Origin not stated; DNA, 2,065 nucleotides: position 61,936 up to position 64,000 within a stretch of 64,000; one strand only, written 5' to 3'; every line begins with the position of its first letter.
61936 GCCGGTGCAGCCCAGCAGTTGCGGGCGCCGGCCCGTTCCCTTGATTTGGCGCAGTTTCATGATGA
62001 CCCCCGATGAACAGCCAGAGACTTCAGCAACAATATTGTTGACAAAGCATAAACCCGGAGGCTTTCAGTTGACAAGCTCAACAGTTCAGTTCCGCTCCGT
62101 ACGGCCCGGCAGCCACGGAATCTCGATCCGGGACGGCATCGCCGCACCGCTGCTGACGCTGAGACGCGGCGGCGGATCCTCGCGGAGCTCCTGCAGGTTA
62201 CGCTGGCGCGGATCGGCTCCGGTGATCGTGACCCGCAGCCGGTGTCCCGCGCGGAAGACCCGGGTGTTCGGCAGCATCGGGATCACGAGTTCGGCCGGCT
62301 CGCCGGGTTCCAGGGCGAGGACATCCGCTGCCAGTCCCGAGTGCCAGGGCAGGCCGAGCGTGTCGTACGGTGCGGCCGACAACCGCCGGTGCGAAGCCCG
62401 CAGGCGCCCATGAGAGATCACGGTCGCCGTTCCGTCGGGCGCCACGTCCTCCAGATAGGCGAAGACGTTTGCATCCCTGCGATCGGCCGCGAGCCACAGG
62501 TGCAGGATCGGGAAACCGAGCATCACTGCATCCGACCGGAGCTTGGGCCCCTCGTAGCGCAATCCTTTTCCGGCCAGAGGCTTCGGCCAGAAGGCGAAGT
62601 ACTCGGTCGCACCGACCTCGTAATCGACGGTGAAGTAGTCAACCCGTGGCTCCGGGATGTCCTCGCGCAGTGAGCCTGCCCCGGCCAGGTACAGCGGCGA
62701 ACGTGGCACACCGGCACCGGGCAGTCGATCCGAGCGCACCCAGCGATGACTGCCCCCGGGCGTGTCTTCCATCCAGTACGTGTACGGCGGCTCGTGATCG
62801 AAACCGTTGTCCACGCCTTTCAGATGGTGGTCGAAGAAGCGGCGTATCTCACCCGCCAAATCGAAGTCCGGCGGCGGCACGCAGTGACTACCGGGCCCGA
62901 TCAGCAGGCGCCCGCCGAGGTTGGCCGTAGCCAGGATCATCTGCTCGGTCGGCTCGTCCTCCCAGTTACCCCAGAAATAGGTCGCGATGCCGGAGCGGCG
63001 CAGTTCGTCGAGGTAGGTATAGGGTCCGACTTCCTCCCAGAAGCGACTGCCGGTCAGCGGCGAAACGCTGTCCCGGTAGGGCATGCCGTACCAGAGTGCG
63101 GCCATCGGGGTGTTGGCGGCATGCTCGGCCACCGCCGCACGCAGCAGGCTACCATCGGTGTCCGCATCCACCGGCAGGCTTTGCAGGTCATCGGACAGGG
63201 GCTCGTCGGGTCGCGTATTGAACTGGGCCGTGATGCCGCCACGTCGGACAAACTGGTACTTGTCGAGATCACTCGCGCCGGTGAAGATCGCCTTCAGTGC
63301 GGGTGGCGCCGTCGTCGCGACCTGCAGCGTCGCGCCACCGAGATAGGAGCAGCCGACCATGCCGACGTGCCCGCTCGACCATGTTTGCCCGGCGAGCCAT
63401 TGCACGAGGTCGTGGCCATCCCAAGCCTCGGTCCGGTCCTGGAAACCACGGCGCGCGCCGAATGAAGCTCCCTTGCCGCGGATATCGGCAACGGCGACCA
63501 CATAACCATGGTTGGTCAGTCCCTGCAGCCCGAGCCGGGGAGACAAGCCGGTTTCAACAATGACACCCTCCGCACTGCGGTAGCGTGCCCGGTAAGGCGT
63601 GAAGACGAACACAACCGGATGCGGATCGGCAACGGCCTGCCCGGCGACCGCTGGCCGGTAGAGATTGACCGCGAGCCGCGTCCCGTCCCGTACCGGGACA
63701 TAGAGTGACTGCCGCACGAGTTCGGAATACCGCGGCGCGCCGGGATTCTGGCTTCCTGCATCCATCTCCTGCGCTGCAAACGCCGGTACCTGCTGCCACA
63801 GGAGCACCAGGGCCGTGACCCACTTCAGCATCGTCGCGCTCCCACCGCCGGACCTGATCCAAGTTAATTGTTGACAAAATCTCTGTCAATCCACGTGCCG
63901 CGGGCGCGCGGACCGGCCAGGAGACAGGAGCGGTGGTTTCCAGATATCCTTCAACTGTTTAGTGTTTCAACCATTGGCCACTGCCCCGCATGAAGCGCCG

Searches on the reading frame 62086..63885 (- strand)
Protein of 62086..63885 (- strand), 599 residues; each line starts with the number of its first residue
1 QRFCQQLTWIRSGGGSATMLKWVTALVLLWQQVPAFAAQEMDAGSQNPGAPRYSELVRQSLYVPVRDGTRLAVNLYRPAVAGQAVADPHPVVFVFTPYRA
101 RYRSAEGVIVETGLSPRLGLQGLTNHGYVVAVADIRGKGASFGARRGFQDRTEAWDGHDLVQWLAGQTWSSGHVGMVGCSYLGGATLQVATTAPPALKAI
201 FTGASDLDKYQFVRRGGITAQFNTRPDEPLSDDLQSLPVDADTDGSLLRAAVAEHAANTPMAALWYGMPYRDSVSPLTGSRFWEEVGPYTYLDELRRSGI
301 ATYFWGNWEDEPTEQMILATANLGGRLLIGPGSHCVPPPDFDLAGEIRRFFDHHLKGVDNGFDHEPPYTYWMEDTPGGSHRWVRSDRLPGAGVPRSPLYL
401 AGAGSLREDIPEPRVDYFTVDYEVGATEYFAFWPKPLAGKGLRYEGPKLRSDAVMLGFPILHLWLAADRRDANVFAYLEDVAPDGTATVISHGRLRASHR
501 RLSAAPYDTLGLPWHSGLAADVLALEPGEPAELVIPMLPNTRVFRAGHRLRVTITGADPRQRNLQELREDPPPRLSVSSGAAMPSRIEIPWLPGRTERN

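Call 14: search_protein_families(library=pfam, proteins=[window:62086-63885:-], max_evalue=0.0001)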
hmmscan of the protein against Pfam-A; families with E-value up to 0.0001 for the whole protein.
window:62086-63885:- (599 aa): 2 families
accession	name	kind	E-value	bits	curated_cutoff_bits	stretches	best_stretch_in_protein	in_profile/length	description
PF02129.25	Peptidase_S15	-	2.4e-40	139.3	23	1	67-335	1-261/262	X-Pro dipeptidyl-peptidase (S15 family)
PF08530.16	PepX_C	-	7.7e-32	111.4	22.5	1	360-559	1-181/217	X-Pro dipeptidyl-peptidase C-terminal non-catalytic domain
